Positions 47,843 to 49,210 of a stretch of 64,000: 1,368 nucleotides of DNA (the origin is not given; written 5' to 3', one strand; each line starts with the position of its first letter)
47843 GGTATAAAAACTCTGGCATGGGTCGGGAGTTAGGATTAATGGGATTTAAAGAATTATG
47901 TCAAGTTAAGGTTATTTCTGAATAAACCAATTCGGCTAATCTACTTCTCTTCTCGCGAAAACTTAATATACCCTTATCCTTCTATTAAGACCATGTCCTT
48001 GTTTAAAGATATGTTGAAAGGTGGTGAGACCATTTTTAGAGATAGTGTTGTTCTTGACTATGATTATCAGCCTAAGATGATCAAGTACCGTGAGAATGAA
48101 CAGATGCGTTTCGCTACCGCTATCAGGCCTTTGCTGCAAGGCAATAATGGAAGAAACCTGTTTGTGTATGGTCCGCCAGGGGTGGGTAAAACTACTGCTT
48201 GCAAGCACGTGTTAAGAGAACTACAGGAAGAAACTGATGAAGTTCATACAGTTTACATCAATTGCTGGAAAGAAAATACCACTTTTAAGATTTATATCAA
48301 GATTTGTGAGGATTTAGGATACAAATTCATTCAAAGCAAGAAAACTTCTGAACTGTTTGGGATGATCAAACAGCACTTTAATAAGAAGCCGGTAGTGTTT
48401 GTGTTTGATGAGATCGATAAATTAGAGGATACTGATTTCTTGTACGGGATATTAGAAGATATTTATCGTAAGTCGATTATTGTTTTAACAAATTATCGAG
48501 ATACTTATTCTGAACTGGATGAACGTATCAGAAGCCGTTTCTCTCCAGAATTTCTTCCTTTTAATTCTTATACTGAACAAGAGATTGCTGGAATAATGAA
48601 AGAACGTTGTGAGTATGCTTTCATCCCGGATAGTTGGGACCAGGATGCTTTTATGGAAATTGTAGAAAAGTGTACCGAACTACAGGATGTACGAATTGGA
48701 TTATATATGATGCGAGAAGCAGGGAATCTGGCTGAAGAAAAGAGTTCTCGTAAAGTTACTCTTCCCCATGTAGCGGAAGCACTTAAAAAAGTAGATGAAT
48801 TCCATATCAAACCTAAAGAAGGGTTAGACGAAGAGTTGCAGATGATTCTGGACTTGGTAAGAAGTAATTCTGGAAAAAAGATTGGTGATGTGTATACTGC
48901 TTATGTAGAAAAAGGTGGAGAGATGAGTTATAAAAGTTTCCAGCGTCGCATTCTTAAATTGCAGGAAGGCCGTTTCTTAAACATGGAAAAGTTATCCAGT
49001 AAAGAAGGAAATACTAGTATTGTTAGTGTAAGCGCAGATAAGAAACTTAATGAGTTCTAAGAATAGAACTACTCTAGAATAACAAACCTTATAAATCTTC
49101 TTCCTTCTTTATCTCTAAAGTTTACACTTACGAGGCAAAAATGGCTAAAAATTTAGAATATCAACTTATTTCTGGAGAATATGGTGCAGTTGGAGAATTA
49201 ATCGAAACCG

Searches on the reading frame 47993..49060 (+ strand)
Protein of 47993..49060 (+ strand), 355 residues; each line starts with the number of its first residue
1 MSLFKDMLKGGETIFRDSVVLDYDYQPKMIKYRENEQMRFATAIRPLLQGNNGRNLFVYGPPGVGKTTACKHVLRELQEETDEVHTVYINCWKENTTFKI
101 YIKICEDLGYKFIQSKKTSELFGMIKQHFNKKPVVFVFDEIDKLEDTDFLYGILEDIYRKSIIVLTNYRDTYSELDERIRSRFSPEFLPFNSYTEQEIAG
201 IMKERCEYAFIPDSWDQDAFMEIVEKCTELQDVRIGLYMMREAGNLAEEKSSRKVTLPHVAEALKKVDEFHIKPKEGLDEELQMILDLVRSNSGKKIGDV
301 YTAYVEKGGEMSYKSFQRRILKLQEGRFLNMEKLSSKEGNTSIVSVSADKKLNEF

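Call 9: search_protein_families(library=pfam, proteins=[window:47993-49060:+])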
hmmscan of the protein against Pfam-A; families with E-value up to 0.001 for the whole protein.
window:47993-49060:+ (355 aa): 20 families
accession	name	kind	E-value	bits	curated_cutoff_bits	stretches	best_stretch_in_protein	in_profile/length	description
PF13401.12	AAA_22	-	3.4e-17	63.4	27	1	53-148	5-99/130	AAA domain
PF00004.35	AAA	-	1.1e-10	42.6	21.2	1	57-186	2-126/131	ATPase family associated with various cellular activities (AAA)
PF13191.12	AAA_16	-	3.6e-10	41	32.6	1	32-146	4-146/167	AAA ATPase domain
PF00931.28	NB-ARC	-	2.4e-09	37.3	23.5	1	45-167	10-135/248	NB-ARC domain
PF22703.2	Cdc6_lid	-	6.4e-09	36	27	1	201-263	3-66/68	Cdc6 AAA+ ATPase-type lid domain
PF24883.2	NPHP3_N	-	6.5e-09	36.6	24.8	1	51-115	20-82/164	Nephrocystin 3, N-terminal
PF05621.17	TniB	-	1.8e-07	31.2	22.4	1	51-146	33-133/189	Bacterial TniB protein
PF07693.20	KAP_NTPase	-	3.3e-07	30.3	20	1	55-96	22-63/293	KAP family P-loop domain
PF13173.12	AAA_14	-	1.3e-06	28.9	27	1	54-155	3-86/129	AAA domain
PF03266.21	NTPase_1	-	4.6e-06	27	23.9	1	55-91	1-37/168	NTPase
PF05729.18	NACHT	-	6.9e-06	26.4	26.7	1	56-196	3-157/167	NACHT domain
PF01637.24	ATPase_2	-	1.2e-05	25.7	33.2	1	44-101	11-66/225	ATPase domain predominantly from Archaea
PF20720.3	nSTAND3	-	4.5e-05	23.6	27.2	1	54-126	18-62/155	Novel STAND NTPase 3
PF07728.20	AAA_5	-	6e-05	23.5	22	1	55-148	1-81/139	AAA domain (dynein-related subfamily)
PF00910.28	RNA_helicase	-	7e-05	23.7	21.5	1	57-101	2-47/105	RNA helicase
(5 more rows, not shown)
